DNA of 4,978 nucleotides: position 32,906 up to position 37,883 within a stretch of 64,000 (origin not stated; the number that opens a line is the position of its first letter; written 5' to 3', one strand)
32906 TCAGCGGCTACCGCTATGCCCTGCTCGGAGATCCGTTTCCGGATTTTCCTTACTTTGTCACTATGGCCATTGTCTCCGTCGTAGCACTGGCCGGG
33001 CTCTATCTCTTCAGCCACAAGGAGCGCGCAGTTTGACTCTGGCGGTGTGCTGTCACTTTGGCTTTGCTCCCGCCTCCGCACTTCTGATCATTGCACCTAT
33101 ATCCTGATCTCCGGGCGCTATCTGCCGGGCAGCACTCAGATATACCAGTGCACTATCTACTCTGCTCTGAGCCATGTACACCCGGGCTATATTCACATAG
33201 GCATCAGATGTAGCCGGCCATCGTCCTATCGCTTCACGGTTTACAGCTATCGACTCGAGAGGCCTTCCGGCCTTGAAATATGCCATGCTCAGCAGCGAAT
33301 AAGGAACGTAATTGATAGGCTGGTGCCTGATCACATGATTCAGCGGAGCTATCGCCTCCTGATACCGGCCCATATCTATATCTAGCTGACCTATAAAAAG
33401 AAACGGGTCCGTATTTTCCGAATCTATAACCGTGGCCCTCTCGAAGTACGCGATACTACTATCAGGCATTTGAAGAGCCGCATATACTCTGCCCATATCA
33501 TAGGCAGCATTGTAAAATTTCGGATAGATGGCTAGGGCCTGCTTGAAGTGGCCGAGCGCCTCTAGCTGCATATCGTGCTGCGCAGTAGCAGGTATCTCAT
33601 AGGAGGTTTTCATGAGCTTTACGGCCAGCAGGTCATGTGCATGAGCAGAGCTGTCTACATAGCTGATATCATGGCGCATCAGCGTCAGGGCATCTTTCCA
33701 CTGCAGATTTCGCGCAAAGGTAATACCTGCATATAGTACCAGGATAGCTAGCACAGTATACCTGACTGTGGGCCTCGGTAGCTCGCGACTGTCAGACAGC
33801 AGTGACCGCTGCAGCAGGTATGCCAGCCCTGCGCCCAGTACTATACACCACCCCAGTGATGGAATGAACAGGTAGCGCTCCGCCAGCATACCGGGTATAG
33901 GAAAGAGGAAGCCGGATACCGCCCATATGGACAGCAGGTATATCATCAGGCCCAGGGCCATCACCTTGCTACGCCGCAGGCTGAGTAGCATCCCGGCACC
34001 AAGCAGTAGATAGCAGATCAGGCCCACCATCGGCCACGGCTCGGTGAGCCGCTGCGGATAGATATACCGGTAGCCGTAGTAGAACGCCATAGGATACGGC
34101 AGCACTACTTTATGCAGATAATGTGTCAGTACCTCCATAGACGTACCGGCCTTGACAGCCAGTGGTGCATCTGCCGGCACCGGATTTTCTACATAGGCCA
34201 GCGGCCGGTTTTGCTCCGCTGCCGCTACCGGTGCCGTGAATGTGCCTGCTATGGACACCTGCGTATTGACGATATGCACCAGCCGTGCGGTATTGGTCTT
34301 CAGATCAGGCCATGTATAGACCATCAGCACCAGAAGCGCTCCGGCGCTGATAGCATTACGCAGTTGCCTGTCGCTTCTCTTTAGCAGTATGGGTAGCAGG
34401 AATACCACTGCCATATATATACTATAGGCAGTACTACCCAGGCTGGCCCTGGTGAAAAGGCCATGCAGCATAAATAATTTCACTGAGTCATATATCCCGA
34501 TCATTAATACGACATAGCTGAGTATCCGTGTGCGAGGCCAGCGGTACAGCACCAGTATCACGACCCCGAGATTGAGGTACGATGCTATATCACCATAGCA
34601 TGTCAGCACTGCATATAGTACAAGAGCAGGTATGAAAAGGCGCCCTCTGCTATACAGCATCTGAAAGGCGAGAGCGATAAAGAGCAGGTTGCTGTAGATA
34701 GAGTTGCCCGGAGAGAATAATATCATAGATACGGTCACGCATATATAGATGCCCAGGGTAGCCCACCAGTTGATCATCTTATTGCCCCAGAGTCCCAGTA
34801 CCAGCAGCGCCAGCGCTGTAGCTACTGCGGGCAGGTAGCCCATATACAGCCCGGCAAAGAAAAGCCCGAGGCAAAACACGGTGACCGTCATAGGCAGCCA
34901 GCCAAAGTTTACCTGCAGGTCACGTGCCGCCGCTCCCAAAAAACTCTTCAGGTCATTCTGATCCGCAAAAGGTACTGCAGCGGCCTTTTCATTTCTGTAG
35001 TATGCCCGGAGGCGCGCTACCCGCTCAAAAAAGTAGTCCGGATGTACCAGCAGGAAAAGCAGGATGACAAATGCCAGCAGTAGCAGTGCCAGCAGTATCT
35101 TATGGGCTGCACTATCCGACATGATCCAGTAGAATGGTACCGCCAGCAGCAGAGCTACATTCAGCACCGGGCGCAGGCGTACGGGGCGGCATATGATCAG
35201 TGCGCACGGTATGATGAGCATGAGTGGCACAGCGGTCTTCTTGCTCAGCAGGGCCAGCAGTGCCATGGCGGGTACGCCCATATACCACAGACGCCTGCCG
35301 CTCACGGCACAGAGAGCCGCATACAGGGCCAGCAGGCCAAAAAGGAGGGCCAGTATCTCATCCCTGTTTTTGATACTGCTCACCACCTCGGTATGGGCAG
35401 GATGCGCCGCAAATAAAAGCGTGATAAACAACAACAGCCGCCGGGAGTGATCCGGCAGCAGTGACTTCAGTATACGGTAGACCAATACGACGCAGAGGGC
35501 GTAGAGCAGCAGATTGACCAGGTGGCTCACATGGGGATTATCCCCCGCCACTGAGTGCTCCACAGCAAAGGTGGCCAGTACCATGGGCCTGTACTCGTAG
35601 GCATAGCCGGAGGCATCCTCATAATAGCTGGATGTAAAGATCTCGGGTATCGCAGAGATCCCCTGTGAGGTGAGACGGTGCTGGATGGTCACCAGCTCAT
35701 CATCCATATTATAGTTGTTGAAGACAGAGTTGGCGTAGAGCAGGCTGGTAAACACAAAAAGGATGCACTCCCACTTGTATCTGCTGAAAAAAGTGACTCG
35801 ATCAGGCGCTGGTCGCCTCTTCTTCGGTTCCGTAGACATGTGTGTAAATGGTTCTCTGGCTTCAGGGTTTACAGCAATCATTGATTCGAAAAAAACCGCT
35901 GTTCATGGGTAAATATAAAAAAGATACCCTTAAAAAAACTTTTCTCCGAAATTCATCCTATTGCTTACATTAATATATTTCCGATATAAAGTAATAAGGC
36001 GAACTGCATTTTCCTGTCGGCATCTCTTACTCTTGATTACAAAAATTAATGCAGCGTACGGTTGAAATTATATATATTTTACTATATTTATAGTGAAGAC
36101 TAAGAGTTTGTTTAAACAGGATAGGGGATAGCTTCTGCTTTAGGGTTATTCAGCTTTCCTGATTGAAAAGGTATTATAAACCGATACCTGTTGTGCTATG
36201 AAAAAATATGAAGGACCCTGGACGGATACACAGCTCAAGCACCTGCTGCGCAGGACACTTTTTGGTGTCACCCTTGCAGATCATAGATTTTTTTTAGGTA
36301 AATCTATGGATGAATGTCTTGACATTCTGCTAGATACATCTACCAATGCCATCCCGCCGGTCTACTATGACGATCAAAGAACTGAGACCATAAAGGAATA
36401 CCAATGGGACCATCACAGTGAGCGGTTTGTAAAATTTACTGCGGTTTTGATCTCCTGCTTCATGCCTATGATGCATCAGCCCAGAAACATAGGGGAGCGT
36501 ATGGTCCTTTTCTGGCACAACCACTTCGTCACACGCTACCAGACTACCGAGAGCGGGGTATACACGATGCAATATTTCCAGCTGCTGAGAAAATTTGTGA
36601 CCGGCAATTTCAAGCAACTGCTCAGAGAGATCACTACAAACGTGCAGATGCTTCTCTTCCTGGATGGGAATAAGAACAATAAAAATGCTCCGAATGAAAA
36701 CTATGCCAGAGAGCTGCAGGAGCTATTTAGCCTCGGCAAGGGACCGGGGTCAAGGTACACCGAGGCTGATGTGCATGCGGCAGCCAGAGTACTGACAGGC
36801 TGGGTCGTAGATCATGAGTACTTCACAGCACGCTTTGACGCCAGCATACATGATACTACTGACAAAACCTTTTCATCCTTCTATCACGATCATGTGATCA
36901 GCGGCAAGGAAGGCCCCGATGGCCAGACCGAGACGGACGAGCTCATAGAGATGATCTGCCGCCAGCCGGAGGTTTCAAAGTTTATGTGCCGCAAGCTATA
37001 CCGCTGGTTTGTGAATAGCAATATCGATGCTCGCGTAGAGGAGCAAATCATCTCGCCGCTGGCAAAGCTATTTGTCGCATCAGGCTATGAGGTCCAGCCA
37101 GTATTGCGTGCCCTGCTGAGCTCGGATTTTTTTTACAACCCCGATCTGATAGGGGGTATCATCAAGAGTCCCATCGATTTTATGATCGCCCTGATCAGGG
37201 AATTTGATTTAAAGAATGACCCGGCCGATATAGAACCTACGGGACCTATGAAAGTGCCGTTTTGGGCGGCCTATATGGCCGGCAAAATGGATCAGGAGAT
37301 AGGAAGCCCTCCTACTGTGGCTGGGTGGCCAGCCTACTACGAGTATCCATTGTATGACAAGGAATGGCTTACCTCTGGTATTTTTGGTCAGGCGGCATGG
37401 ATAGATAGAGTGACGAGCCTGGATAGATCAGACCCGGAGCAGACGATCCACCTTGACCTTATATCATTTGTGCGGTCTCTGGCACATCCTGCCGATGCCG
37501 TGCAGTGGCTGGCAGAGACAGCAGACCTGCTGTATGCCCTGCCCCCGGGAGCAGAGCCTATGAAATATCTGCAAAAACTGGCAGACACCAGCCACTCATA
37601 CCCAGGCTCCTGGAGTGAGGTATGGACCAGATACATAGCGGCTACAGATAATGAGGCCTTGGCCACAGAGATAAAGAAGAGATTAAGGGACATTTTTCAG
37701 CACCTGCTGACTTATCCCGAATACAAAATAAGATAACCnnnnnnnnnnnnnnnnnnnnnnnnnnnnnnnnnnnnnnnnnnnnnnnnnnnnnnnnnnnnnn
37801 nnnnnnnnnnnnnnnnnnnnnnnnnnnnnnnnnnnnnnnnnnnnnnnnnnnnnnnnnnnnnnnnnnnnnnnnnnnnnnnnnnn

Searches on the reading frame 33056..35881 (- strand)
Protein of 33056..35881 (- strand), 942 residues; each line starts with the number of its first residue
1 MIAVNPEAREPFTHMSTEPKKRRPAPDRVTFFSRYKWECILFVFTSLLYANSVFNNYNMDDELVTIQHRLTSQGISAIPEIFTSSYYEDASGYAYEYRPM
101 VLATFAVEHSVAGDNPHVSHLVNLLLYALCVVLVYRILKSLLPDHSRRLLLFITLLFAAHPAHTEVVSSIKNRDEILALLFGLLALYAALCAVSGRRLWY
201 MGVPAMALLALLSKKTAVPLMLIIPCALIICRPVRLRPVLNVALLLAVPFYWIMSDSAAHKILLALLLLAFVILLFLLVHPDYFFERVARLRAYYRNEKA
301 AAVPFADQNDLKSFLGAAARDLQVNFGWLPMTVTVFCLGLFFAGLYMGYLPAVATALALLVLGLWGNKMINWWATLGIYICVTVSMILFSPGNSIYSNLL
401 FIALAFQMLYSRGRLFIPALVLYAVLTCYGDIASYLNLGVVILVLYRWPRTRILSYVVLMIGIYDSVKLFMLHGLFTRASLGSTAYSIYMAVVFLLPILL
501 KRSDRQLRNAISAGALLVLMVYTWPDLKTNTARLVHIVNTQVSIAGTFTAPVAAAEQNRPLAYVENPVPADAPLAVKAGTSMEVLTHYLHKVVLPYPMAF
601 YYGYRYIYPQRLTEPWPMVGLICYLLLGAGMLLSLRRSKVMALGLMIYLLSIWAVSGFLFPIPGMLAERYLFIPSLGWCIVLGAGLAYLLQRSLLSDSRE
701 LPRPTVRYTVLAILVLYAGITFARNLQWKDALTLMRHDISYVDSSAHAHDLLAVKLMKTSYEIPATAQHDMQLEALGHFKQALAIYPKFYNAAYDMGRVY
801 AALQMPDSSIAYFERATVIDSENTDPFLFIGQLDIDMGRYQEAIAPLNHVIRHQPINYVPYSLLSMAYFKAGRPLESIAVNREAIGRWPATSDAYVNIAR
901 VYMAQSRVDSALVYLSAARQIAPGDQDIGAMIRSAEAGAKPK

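Call 35: search_protein_families(library=pfam, proteins=[window:33056-35881:-], max_evalue=0.0001)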
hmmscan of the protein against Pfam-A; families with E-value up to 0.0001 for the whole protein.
window:33056-35881:- (942 aa): 9 families
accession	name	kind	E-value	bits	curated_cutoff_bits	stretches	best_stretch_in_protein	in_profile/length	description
PF14559.12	TPR_19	-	3.7e-14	53.2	25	0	869-930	2-63/68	Tetratricopeptide repeat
PF07719.23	TPR_2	-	1.3e-12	47.2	27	0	893-925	2-34/34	Tetratricopeptide repeat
PF00515.34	TPR_1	-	6e-11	42.1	27.8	0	893-924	2-33/34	Tetratricopeptide repeat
PF13432.12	TPR_16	-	2e-10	41.4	32.7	1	865-925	4-64/65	Tetratricopeptide repeat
PF13424.12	TPR_12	-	2.5e-09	37.6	30.1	0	883-922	28-75/77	Tetratricopeptide repeat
PF13181.12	TPR_8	-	6.9e-08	32.5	25.7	0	792-821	3-32/34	Tetratricopeptide repeat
PF13231.12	PMT_2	-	3.2e-07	31.1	26.1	1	99-247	4-150/160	Dolichyl-phosphate-mannose-protein mannosyltransferase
PF13428.12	TPR_14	-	1.4e-06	28.8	23.5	0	893-928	2-37/44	Tetratricopeptide repeat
PF13431.12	TPR_17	-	5.6e-06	26.7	24.4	0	779-807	2-30/34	Tetratricopeptide repeat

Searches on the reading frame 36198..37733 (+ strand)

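Call 35: search_protein_families(library=pfam, proteins=[window:36198-37733:+], max_evalue=0.0001)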
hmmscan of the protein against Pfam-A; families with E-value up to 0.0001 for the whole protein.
window:36198-37733:+ (512 aa): 1 family
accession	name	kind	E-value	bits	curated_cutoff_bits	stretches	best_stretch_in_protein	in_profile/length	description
PF08811.16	DUF1800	-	6.9e-85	286.2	26.1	1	15-473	1-404/419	Protein of unknown function (DUF1800)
